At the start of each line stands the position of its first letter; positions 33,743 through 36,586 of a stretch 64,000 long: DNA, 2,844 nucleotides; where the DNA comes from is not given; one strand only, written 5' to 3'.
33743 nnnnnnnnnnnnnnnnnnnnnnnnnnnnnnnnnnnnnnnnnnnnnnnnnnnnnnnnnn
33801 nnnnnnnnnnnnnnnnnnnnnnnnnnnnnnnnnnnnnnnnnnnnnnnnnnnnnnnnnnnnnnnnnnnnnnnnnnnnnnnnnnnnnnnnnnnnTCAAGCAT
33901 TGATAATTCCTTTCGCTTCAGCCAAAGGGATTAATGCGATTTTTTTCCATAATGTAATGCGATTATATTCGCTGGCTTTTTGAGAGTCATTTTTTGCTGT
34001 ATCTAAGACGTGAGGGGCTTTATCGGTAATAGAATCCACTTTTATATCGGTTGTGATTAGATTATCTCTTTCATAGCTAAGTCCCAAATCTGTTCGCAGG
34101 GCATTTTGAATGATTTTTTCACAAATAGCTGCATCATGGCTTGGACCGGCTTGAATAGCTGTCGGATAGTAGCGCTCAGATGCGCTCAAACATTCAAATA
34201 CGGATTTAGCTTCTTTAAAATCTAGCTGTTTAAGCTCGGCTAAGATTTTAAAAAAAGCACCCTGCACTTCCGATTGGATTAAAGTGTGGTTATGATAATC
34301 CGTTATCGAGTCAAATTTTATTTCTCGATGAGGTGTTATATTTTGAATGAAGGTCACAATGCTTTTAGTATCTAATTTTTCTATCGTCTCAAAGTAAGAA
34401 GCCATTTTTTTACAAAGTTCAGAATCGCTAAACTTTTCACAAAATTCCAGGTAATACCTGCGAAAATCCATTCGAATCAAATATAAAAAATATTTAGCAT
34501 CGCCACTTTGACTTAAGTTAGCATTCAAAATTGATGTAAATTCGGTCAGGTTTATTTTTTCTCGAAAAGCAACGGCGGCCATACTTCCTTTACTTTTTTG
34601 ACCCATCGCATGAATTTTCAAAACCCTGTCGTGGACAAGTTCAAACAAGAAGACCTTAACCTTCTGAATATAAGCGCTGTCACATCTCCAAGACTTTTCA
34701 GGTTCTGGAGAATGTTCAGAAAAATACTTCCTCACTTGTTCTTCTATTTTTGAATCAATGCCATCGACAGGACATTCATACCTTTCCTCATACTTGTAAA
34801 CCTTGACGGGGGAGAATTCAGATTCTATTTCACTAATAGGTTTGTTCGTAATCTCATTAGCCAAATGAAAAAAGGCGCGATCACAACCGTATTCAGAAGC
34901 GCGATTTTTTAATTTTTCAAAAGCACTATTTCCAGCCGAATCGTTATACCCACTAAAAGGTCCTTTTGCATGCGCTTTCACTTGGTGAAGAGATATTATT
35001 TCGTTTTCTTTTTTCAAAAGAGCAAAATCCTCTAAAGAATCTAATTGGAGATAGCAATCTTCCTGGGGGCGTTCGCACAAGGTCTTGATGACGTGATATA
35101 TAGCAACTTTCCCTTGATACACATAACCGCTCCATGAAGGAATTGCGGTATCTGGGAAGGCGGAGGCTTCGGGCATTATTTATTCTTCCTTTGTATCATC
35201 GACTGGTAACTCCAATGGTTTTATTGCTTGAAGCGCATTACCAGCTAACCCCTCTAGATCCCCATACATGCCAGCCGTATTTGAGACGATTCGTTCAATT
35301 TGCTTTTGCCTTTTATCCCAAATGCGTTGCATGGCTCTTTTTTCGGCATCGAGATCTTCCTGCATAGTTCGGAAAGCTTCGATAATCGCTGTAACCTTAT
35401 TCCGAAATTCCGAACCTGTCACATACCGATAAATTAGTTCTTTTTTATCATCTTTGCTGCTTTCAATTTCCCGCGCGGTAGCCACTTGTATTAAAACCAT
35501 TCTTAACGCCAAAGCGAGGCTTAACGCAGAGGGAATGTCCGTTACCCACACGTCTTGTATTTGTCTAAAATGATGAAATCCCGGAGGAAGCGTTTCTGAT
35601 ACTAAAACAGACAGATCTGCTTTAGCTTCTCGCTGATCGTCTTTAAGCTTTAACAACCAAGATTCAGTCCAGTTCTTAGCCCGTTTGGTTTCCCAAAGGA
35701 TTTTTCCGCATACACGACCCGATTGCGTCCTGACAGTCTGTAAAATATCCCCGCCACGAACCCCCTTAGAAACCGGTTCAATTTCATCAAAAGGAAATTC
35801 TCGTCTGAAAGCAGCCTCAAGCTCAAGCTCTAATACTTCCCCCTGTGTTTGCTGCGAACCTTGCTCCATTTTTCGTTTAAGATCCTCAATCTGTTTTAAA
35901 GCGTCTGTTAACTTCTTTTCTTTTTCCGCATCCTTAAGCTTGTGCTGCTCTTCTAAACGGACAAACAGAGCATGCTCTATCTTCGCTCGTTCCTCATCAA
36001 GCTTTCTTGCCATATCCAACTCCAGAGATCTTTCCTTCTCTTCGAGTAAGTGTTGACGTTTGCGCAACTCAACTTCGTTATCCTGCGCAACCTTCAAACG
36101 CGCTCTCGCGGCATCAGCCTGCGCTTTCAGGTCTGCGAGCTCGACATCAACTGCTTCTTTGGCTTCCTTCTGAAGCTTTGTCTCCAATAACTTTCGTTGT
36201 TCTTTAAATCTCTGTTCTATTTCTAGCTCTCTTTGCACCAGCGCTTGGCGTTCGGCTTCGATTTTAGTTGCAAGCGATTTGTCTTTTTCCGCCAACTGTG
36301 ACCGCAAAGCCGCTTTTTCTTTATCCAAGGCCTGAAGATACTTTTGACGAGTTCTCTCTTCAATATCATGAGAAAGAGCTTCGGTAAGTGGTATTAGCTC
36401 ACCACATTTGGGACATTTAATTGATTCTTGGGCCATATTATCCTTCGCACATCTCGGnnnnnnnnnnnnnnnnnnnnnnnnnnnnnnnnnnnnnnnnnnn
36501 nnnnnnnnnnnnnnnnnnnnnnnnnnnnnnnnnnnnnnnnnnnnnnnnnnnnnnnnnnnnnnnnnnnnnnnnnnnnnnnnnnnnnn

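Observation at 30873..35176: Lamassu-like (ABC-3C-type) three-gene module: Cap4-nuclease effector, small protein and SMC/Rad50-like ATPase with a CPxC hook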

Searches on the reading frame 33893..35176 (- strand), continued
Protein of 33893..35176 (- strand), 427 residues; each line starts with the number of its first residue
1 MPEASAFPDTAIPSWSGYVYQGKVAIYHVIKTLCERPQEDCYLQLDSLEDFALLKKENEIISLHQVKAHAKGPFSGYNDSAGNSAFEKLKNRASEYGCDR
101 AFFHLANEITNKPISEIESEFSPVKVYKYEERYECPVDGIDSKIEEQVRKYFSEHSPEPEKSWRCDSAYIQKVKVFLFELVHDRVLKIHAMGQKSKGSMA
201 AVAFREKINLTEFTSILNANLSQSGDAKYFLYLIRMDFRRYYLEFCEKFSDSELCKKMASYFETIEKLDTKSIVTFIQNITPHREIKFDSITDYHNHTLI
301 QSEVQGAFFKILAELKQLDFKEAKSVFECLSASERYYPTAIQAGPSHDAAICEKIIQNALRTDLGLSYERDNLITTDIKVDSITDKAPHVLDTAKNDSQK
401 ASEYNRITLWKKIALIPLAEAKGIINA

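Call 94: search_protein_families(library=ncbifam, proteins=[L042:4215-7949:+, L042:2968-4212:+, L058:4155-7952:+, L010:4734-7895:+], max_evalue=0.00001)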
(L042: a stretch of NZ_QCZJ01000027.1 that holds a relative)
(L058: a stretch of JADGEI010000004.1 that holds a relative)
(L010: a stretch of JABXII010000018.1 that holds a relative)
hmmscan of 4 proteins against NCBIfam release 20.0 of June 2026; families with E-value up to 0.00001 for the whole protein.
L042:4215-7949:+ (1244 aa): 10 families
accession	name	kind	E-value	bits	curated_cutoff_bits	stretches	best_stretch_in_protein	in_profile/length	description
NF007600.2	PRK10246.1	equivalog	1.6e-125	420.4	750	2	1-376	1-359/1047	exonuclease subunit SbcC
TIGR00618.1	sbcc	subfamily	4.3e-79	266.6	478.5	2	1-309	1-286/1043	exonuclease subunit SbcC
NF041751.2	sbcc_Staph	equivalog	4.1e-37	127.7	920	1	852-1233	609-999/1007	exonuclease subunit SbcC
NF041752.4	sbcc_Bac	equivalog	3.2e-33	114.8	1420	2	1109-1230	991-1114/1130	exonuclease subunit SbcC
NF003034.1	PRK03918.1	equivalog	1.6e-10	39.7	700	1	1-431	1-400/878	DNA double-strand break repair ATPase Rad50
TIGR03608.1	L_ocin_972_ABC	subfamily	4e-09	36.3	254.85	0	1143-1227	128-204/206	putative bacteriocin export ABC transporter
TIGR02169.1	SMC_prok_A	equivalog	5e-07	27.8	729.4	1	5-304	4-265/1165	chromosome segregation protein SMC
TIGR02673.1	FtsE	equivalog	2e-06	27.6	264.85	0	1126-1225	113-205/214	cell division ATP-binding protein FtsE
NF041034.1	Rad50_Sulf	equivalog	2.7e-06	25.5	1000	0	1-60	1-53/872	DNA double-strand break repair ATPase Rad50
NF045780.1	TrlF_fam_ATP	equivalog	4.2e-06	25.8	350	1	34-424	313-681/944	TrlF family AAA-like ATPase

L042:2968-4212:+ (414 aa): 7 families
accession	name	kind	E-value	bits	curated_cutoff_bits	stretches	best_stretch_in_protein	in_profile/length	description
NF008206.2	PRK10966.1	equivalog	2.7e-67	227.5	450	1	1-385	1-375/380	exonuclease subunit SbcD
TIGR00619.1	sbcd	subfamily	1e-55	189.3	77.65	1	1-261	1-251/252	exonuclease subunit SbcD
NF041754.1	sbcd_Bac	equivalog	2.6e-41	142.1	750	1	1-290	1-281/390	exonuclease subunit SbcD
NF041753.2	sbcd_Staph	equivalog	3.7e-28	98.4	480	1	1-279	1-260/375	exonuclease subunit SbcD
NF041029.1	Mre11_Pyroc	equivalog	1.1e-14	54.1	600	1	1-115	1-116/438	DNA double-strand break repair protein Mre11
NF041031.1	Mre11_Sulfo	equivalog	2.1e-12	47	500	1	2-115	1-113/374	DNA double-strand break repair protein Mre11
TIGR03729.1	acc_ester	subfamily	9.7e-06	25.1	148.25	0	22-88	15-73/239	putative phosphoesterase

L058:4155-7952:+ (1265 aa): 6 families
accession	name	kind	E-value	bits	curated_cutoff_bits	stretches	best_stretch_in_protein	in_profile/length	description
NF007600.2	PRK10246.1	equivalog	3.1e-234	780.3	750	3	728-1265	548-1047/1047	exonuclease subunit SbcC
TIGR00618.1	sbcc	subfamily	7.9e-136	454.5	478.5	2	721-1255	526-1041/1043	exonuclease subunit SbcC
NF041751.2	sbcc_Staph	equivalog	3.3e-48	164.4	920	2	1116-1248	861-996/1007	exonuclease subunit SbcC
NF041752.4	sbcc_Bac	equivalog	3.8e-31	107.9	1420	2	1-565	1-532/1130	exonuclease subunit SbcC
NF041035.1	Rad50_Halo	equivalog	2.9e-08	32.6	1000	1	30-484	23-439/883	DNA double-strand break repair ATPase Rad50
NF002244.0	PRK01156.1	equivalog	5.3e-08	31.4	847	1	27-295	20-259/895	DNA double-strand break repair ATPase Rad50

L010:4734-7895:+ (1053 aa): 16 families
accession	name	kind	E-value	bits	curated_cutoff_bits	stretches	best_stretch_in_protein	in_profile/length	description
NF007600.2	PRK10246.1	equivalog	5.1e-171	571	750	1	1-1050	1-1040/1047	exonuclease subunit SbcC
TIGR00618.1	sbcc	subfamily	6e-108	362.2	478.5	1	1-1046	1-1039/1043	exonuclease subunit SbcC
NF041751.2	sbcc_Staph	equivalog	6.8e-66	222.9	920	2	615-1041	555-996/1007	exonuclease subunit SbcC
NF041752.4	sbcc_Bac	equivalog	1.2e-50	172.4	1420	2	1-695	1-690/1130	exonuclease subunit SbcC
NF003034.1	PRK03918.1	equivalog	1.8e-15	56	700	1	1-436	1-405/878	DNA double-strand break repair ATPase Rad50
NF002572.0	PRK02224.1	equivalog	2.3e-15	56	1087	1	1-738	1-639/888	DNA double-strand break repair ATPase Rad50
NF041034.1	Rad50_Sulf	equivalog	1.3e-13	49.8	1000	1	1-420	1-411/872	DNA double-strand break repair ATPase Rad50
NF041035.1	Rad50_Halo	equivalog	2.9e-11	42.5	1000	1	1-169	1-156/883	DNA double-strand break repair ATPase Rad50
NF002244.0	PRK01156.1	equivalog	3e-11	42.2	847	1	2-377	2-375/895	DNA double-strand break repair ATPase Rad50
NF045780.1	TrlF_fam_ATP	equivalog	1.9e-10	40.1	350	1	30-416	310-709/944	TrlF family AAA-like ATPase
NF045487.1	ASRP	equivalog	4.4e-09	35.5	300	0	594-880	127-413/593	archaea-specific SMC-related protein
NF053563.1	Rkd4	equivalog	1.9e-08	32.9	860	1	2-247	2-235/747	arcadin-4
TIGR02169.1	SMC_prok_A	equivalog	2.2e-08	32.3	729.4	0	369-640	671-943/1165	chromosome segregation protein SMC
NF010068.0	PRK13548.1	equivalog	4.5e-08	32.5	261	0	954-1026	131-201/261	heme ABC transporter ATP-binding protein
TIGR02168.1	SMC_prok_B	equivalog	6.3e-08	30.8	567.35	0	709-884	690-865/1181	chromosome segregation protein SMC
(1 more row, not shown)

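Call 95: search_protein_families(library=padloc, proteins=[L042:4215-7949:+, L042:2968-4212:+, L058:4155-7952:+, L010:4734-7895:+], max_evalue=0.00001)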
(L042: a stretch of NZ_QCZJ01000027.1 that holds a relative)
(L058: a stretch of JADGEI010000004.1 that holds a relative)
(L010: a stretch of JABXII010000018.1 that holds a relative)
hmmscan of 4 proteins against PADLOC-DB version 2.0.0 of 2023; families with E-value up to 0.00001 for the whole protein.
L042:4215-7949:+ (1244 aa): 5 families
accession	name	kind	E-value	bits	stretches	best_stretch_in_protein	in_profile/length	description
PDLC04135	mad3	-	2e-18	65.1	1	3-257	2-216/374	mads_3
PDLC03859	LmuB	-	1.6e-17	61.9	1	1-490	3-473/611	-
PDLC03865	LmuB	-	2.3e-11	40.7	1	1-794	1-716/1007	-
PDLC04140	mad8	-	4.5e-09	34.3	0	30-119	27-70/314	mads_8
PDLC02668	DndD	-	7.2e-06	23.3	1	1-60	1-60/659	DndD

L042:2968-4212:+ (414 aa): 1 family
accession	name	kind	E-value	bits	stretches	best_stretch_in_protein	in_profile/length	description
PDLC05051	PDC-S60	-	3.4e-08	30.1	1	1-87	1-88/1027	-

L058:4155-7952:+ (1265 aa): 7 families
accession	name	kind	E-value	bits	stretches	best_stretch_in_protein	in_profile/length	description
PDLC03859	LmuB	-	2.4e-14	51.5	1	1-508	3-489/611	-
PDLC03865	LmuB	-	3.6e-07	26.8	0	1-57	1-58/1007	-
PDLC04135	mad3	-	4.2e-07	27.8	0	2-1248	1-338/374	mads_3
PDLC02668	DndD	-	2e-06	25.1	1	1-57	1-57/659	DndD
PDLC04140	mad8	-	2.3e-06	25.4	0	27-233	24-101/314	mads_8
PDLC02756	PbeC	-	2.3e-06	24.9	1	1-57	1-58/643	PbeC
PDLC02979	AriA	-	5.4e-06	24.4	1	1-431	1-289/373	-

L010:4734-7895:+ (1053 aa): 6 families
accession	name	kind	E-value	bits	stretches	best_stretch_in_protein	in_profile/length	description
PDLC03859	LmuB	-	6e-21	73.3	1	1-458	3-464/611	-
PDLC03865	LmuB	-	5.1e-15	52.7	1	1-874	1-849/1007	-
PDLC04135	mad3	-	2.1e-09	35.4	0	2-381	1-264/374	mads_3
PDLC02668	DndD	-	6.1e-07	26.8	1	1-62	1-63/659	DndD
PDLC02756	PbeC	-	2.6e-06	24.7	1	1-58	1-60/643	PbeC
PDLC02730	PbeC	-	4.5e-06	23.7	0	793-1001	394-608/651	PbeC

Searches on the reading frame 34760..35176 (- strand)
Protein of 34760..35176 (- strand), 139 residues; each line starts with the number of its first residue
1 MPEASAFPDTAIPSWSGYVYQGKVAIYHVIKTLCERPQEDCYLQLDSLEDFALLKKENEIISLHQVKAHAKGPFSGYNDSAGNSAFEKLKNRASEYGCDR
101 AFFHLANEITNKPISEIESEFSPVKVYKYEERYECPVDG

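Call 9: search_protein_families(library=pfam, proteins=[window:34760-35176:-], max_evalue=10)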
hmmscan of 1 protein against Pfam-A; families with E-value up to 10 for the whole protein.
seq(139 aa): 1 family
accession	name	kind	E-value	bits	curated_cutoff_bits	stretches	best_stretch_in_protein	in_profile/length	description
PF14130.12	Cap4_nuclease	-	0.00062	20.5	26.2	1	16-73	8-62/200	Cap4, dsDNA endonuclease domain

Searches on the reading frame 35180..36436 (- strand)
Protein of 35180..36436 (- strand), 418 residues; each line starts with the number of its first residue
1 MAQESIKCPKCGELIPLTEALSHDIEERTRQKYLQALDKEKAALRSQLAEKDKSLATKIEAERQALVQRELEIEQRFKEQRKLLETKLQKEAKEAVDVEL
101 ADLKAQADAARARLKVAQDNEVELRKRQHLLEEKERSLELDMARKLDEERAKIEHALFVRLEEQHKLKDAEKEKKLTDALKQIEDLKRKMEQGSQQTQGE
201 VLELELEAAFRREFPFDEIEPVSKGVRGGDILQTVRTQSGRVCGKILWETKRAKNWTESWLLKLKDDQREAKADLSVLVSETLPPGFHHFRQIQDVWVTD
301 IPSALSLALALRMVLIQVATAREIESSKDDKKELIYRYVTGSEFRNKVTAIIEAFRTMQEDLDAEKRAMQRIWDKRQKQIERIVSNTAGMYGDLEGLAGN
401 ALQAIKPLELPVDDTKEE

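Call 3: search_protein_families(library=padloc, proteins=[window:35180-36436:-], max_evalue=0.01)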
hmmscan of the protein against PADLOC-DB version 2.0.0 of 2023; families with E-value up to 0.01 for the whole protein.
window:35180-36436:- (418 aa): 0 families

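Call 4: search_protein_families(library=pfam, proteins=[window:35180-36436:-], max_evalue=0.01)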
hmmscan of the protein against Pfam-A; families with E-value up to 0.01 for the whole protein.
window:35180-36436:- (418 aa): 2 families
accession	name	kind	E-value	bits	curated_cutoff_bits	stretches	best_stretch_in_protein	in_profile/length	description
PF09903.14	DUF2130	-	5.4e-71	239.3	26.7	1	166-411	2-253/255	Uncharacterized protein conserved in bacteria (DUF2130)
PF24446.1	DUF7565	-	0.0055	17.5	27.1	0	4-47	28-72/92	Family of unknown function (DUF7565)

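Call 5: search_protein_families(library=ncbifam, proteins=[window:35180-36436:-], max_evalue=0.01)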
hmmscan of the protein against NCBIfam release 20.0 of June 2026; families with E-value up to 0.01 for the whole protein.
window:35180-36436:- (418 aa): 0 families

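Call 53: search_protein_families(library=phrogs, proteins=[window:35180-36436:-], max_evalue=0.01)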
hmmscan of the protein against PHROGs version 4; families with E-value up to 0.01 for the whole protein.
window:35180-36436:- (418 aa): 0 families

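Call 80: find_related_loci(query=A3, collection=metagenome_contigs, flank=6000)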
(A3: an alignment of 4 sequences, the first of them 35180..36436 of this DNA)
Query A3 (418 aa) in metagenome_contigs; peptide patterns used: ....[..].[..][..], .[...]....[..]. (x = any residue, [..] = any of these).
600 stretches matched a pattern (row limit reached: there are more); 232 encode a relative of the query (tblastn E <= 1e-3); the best 80 are kept; 80 distinct loci.
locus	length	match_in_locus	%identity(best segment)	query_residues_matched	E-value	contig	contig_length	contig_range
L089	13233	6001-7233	73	1-411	0e+0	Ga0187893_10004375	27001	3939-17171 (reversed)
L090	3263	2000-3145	68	1-411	0e+0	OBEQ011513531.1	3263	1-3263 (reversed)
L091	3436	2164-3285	56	1-414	8e-138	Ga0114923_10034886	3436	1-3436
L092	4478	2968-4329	50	1-414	1e-126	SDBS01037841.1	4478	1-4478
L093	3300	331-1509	49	4-408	3e-115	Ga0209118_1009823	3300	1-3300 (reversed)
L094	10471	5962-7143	45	6-410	3e-105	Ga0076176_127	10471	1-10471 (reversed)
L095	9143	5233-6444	45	2-409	1e-104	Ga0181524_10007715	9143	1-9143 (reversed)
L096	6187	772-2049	43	1-414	4e-101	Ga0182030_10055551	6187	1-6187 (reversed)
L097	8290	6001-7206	44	3-406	1e-98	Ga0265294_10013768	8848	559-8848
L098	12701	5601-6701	42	6-408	2e-98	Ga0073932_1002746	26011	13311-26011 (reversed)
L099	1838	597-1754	47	4-399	7e-103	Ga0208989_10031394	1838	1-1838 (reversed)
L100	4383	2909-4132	46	1-410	7e-95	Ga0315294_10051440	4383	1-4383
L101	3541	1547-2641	44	6-406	1e-95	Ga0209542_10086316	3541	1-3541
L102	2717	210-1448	41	3-417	4e-95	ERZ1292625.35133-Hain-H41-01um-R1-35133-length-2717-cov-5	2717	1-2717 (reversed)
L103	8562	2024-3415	40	6-417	4e-92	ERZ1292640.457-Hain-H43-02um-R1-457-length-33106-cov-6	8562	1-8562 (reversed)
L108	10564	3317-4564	42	2-417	1e-88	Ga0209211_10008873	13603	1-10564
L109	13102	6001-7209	44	6-410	2e-86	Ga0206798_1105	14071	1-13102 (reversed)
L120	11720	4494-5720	37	6-414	2e-81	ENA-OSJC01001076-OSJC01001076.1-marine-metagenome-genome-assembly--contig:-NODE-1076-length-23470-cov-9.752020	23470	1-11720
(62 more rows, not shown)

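Call 81: find_related_loci(query=A3, collection=viral_contigs, flank=6000)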
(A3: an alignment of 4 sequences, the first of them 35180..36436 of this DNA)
Query A3 (418 aa) in viral_contigs; peptide patterns used: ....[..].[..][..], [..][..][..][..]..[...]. (x = any residue, [..] = any of these).
600 stretches matched a pattern, but none encodes a relative of the query by tblastn (E <= 1e-3).

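Call 87: search_protein_families(library=padloc, proteins=[window:35180-36436:-], max_evalue=10)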
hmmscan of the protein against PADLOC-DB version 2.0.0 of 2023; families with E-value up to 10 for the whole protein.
window:35180-36436:- (418 aa): 1 family
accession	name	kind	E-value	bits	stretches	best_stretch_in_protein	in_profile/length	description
PDLC02459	BrxB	-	3.9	5.2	1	37-139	4-103/203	BrxB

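Call 91: search_protein_families(library=pfam, proteins=[L089:7275-9191:+], max_evalue=0.00001)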
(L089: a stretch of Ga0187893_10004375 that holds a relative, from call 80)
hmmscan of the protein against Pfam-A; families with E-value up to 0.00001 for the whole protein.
L089:7275-9191:+ (638 aa): 5 families
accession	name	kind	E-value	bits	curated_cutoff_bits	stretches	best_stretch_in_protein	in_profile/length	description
PF13175.12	AAA_15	-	1.3e-37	130.8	32.1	2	1-79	1-89/374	AAA ATPase domain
PF20469.4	OLD-like_TOPRIM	-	2.2e-16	60.6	23.2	1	460-525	1-67/67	Overcoming lysogenization defect protein-like, TOPRIM domain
PF13304.12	AAA_21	-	3.2e-15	57.4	27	1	24-86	1-62/304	AAA domain, putative AbiEii toxin, Type IV TA system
PF13476.12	AAA_23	-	6.9e-09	37.1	27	1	5-77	1-69/201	AAA domain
PF11398.14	DUF2813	-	2.2e-06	27.7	21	1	1-81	1-88/372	Protein of unknown function (DUF2813)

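Call 100: search_protein_families(library=pfam, proteins=[L089:19-2319:+, L089:2322-5795:+, L089:9262-11031:+, L120:1396-4473:+, L109:7263-9635:+, L108:4570-5757:+, L108:2317-3204:+, L098:6786-7907:+, L098:3620-4867:+, L094:7255-7785:+], max_evalue=0.00001)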
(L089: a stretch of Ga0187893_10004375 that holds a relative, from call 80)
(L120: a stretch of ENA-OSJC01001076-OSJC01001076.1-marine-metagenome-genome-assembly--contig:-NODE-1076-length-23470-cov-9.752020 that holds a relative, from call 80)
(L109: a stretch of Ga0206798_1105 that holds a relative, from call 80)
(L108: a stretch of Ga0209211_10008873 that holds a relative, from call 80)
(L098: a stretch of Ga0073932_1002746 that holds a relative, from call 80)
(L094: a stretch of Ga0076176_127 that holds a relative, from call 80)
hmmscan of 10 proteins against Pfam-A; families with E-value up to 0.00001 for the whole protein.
L089:19-2319:+ (766 aa): 2 families
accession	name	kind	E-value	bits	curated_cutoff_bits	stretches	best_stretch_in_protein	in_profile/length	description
PF00271.37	Helicase_C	-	3e-21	76.2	23.5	1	361-466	11-109/110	Helicase conserved C-terminal domain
PF00176.29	SNF2-rel_dom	-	9.2e-09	35.2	24.9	1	29-191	111-250/290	SNF2-related domain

L089:2322-5795:+ (1157 aa): 4 families
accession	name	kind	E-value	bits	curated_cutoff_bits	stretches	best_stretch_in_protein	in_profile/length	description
PF07669.17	Eco57I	-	7.4e-36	124.2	25.3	1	534-852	1-171/171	Eco57I restriction-modification methylase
PF12950.13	TaqI_C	-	1.6e-17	64.3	26.5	1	969-1088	2-118/118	TaqI-like C-terminal specificity domain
PF02384.22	N6_Mtase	-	2e-14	54.1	20.4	1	750-870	120-236/311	N-6 DNA Methylase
PF20473.4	MmeI_Mtase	-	5.9e-07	29.4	27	1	479-591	14-126/259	MmeI, DNA-methyltransferase domain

L089:9262-11031:+ (589 aa): 1 family
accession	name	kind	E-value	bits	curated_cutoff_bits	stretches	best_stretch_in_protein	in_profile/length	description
PF10592.14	AIPR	-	1.9e-20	74.2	25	1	237-458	4-228/308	AIPR protein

L120:1396-4473:+ (1025 aa): 1 family
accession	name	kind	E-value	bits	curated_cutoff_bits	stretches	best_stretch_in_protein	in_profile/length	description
PF13476.12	AAA_23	-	6.5e-07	30.6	27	1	200-372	14-178/201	AAA domain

L109:7263-9635:+ (790 aa): 1 family
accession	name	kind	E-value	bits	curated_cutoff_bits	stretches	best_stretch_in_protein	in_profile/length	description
PF13166.12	AAA_13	-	1.3e-36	127.1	36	1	14-763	3-689/713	AAA domain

L108:4570-5757:+ (395 aa): 1 family
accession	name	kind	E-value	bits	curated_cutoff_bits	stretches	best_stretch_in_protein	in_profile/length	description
PF01420.25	Methylase_S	-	1.8e-41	142.6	22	2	198-370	2-160/168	Type I restriction modification DNA specificity domain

L108:2317-3204:+ (295 aa): 1 family
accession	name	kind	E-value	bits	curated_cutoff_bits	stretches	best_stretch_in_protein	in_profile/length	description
PF08346.17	AntA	-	1.1e-22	80.9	27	1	22-104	1-68/68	AntA/AntB antirepressor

L098:6786-7907:+ (373 aa): 2 families
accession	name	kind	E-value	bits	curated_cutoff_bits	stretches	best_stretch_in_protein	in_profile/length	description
PF04055.27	Radical_SAM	-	9e-27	94.7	29.5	1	132-323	2-166/166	Radical SAM superfamily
PF00919.26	UPF0004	-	1.2e-24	86.5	27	1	4-85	1-80/98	Uncharacterized protein family UPF0004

L098:3620-4867:+ (415 aa): 2 families
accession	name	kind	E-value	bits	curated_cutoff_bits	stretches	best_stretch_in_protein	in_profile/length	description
PF04127.22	DFP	-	8.6e-48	163.1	22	1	190-375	1-186/186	DNA/pantothenate metabolism flavoprotein C-terminal domain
PF02441.25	Flavoprotein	-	4.4e-33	114.6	22.7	1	3-179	1-157/162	Flavoprotein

L094:7255-7785:+ (176 aa): 0 families
